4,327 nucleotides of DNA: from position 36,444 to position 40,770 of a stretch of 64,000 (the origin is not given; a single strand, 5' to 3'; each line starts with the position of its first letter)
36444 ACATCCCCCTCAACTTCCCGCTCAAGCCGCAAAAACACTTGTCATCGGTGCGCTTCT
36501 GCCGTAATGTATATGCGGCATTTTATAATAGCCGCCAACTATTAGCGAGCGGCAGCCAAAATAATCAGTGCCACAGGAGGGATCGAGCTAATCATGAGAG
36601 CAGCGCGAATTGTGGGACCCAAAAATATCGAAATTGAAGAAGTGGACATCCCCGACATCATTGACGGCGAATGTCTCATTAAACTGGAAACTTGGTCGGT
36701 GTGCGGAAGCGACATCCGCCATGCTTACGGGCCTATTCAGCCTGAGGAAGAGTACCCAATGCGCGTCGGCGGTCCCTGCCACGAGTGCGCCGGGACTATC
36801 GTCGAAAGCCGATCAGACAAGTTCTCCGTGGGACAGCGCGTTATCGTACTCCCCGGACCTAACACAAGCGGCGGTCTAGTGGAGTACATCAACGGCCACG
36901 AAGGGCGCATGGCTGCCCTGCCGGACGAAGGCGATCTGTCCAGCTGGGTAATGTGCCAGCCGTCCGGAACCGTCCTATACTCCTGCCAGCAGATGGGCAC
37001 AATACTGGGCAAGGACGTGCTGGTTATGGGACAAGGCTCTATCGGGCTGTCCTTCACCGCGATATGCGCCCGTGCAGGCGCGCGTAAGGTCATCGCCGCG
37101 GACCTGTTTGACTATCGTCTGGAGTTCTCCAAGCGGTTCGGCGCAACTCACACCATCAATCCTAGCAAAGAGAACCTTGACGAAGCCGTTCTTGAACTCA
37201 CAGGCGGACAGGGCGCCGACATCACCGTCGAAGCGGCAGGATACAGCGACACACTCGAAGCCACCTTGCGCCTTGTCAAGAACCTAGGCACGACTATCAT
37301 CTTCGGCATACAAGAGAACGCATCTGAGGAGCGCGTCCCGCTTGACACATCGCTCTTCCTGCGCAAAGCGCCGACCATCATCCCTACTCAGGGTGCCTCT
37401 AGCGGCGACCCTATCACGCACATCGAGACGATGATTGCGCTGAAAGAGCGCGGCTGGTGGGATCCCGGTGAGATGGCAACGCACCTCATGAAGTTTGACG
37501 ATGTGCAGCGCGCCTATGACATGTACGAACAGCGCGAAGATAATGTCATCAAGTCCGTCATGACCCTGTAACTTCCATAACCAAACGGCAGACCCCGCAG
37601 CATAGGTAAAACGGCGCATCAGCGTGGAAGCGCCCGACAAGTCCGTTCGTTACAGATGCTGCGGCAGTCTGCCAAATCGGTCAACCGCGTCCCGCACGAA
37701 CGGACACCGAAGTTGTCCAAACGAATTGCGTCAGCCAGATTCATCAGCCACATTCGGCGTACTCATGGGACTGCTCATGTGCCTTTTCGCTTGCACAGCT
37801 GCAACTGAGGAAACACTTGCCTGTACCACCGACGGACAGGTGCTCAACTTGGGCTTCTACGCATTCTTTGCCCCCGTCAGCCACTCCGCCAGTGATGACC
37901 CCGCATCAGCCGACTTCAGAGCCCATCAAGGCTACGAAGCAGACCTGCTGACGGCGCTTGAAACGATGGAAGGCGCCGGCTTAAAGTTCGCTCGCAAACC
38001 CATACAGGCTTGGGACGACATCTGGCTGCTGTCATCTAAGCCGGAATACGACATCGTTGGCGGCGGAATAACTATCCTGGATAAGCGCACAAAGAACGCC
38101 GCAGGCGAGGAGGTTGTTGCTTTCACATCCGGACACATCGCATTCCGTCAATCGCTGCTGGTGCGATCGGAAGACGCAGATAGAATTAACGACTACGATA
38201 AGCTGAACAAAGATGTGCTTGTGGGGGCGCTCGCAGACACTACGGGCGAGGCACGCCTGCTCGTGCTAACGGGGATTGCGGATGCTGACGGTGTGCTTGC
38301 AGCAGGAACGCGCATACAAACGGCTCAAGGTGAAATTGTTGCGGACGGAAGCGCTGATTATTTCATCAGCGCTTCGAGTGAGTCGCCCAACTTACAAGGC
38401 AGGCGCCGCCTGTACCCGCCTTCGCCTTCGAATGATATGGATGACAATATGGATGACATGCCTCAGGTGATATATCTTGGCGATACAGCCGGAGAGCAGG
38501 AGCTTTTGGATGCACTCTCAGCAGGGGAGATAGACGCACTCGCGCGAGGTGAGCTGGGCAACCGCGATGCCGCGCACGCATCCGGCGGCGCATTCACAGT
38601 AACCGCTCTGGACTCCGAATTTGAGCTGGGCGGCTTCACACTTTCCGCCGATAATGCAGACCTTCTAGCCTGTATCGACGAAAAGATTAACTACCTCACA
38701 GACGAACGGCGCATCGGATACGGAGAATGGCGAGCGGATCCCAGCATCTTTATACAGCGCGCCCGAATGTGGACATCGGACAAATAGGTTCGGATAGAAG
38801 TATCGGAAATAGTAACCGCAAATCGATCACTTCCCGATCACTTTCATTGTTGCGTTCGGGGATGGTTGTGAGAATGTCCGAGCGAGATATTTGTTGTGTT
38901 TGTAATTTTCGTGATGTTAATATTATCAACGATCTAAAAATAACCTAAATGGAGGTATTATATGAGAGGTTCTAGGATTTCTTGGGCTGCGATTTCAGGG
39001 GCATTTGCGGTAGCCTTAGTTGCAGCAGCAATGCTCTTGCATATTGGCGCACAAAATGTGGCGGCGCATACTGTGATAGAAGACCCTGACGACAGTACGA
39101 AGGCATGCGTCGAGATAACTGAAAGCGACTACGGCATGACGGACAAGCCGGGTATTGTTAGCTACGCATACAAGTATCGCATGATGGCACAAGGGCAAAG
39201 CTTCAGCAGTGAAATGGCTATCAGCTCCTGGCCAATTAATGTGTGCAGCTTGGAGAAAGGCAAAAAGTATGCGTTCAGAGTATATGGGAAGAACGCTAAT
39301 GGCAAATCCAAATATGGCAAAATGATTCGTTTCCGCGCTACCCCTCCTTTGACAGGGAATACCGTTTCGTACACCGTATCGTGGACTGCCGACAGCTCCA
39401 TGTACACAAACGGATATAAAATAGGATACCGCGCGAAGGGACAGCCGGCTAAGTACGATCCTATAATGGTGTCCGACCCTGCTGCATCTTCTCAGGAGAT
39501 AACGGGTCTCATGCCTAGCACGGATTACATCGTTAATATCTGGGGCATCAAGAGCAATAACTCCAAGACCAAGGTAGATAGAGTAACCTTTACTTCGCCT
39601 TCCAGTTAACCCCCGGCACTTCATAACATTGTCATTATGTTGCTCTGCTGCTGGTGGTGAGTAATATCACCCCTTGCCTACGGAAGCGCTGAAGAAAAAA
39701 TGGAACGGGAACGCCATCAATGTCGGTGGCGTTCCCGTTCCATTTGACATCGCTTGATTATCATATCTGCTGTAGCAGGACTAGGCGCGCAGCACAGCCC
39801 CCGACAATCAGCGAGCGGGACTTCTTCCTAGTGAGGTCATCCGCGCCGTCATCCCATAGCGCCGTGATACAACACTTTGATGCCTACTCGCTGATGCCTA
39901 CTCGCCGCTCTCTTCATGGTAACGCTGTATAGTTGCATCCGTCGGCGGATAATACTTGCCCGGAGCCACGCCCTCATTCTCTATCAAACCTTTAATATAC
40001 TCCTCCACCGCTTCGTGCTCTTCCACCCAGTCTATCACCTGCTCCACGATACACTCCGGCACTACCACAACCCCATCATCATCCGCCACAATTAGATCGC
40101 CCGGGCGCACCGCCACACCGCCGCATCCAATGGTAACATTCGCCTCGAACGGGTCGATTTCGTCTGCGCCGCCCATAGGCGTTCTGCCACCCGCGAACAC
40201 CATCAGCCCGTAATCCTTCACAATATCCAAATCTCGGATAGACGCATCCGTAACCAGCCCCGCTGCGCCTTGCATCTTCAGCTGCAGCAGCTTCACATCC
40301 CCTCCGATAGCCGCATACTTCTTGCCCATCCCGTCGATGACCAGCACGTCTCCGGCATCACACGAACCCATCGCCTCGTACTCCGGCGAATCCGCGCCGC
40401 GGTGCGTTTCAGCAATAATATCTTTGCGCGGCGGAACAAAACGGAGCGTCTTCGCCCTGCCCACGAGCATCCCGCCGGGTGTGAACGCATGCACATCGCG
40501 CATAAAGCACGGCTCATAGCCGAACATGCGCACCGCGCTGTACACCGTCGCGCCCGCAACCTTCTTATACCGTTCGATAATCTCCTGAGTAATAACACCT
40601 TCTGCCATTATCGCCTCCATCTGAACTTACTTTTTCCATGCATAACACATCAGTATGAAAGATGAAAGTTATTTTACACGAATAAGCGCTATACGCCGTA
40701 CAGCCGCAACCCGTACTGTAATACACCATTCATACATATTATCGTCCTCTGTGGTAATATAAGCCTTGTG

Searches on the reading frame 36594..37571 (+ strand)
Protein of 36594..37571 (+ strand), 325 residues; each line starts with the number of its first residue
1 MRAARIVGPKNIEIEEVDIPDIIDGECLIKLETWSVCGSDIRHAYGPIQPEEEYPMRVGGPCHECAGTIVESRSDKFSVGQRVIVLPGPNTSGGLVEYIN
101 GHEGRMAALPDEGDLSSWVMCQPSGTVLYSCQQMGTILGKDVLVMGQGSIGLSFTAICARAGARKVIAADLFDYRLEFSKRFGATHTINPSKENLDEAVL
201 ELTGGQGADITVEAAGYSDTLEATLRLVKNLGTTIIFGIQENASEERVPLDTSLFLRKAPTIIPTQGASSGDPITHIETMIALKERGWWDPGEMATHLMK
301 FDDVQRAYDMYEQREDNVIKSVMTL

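Call 33: search_protein_families(library=ncbifam, proteins=[window:36594-37571:+], max_evalue=1e-10)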
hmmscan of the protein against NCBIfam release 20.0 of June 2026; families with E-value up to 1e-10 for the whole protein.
window:36594-37571:+ (325 aa): 13 families
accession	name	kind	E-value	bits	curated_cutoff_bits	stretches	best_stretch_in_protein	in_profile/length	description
NF041097.1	keto_inos_dh_IolM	equivalog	1.7e-33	115.8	450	1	138-317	206-383/389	scyllo-inosose 3-dehydrogenase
TIGR00692.1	tdh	equivalog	1.1e-32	113.4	458.35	1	57-311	82-328/340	L-threonine 3-dehydrogenase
NF003808.0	PRK05396.1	equivalog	6.9e-31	107.4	380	1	57-313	84-330/341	L-threonine 3-dehydrogenase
TIGR03451.1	mycoS_dep_FDH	equivalog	1.8e-28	99.4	512.9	1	138-324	176-357/358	S-(hydroxymethyl)mycothiol dehydrogenase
TIGR03989.1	Rxyl_3153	subfamily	6.8e-27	94.7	440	1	132-313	180-361/370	NDMA-dependent alcohol dehydrogenase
NF007375.0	PRK09880.1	equivalog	6.5e-23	81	469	1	89-243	120-271/344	L-idonate 5-dehydrogenase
TIGR03366.1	HpnZ_proposed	hypoth_equivalog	6e-22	78.2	328.1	1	90-259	105-272/315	putative phosphonate catabolism associated alcohol dehydrogenase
NF007489.0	PRK10083.1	equivalog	2.1e-20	73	376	1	79-324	102-336/339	Zn-dependent oxidoreductase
TIGR02824.1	quinone_pig3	subfamily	4.1e-19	68.7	296.8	1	7-254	10-253/325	putative NAD(P)H quinone oxidoreductase, PIG3 family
TIGR02818.1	adh_III_F_hyde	equivalog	3.6e-18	65.8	543.95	1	139-324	186-367/368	S-(hydroxymethyl)glutathione dehydrogenase/class III alcohol dehydrogenase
NF007642.0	PRK10309.1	equivalog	3.4e-15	56.1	550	1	77-226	100-248/347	galactitol-1-phosphate 5-dehydrogenase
NF010344.0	PRK13771.1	subfamily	2.4e-14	53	349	0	93-315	116-324/334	putative alcohol dehydrogenase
NF041172.1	AcrlCoa_red_Thmprot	equivalog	1.9e-12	46.8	500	0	1-86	1-85/334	acryloyl-CoA reductase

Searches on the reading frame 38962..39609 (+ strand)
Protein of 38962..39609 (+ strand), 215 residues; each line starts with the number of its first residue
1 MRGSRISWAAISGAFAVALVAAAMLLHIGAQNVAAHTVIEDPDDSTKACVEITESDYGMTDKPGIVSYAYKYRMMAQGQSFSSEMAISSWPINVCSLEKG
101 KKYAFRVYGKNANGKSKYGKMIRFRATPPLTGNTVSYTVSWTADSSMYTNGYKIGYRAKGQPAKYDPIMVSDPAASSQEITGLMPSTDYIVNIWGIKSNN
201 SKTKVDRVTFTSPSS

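Call 89: search_protein_families(library=pfam, proteins=[window:38962-39609:+], max_evalue=0.00001)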
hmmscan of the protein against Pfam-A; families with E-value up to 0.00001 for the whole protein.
window:38962-39609:+ (215 aa): 1 family
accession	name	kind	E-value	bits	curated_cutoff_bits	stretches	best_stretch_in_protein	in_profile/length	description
PF00041.27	fn3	-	2.6e-10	40.8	25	1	133-199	12-72/84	Fibronectin type III domain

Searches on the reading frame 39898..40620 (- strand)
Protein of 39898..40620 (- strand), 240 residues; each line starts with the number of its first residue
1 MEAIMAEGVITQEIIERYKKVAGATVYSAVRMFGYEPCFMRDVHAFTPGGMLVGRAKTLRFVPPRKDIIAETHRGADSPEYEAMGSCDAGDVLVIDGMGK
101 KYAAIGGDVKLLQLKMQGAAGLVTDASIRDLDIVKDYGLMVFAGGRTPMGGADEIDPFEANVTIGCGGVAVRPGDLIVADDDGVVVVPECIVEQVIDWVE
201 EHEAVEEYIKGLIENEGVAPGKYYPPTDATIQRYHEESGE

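Call 90: search_protein_families(library=pfam, proteins=[window:39898-40620:-], max_evalue=0.00001)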
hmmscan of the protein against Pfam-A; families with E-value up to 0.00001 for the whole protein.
window:39898-40620:- (240 aa): 1 family
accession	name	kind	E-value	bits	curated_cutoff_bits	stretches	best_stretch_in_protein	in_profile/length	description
PF03737.21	RraA-like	-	2.8e-30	106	24.5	1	24-186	2-152/152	Aldolase/RraA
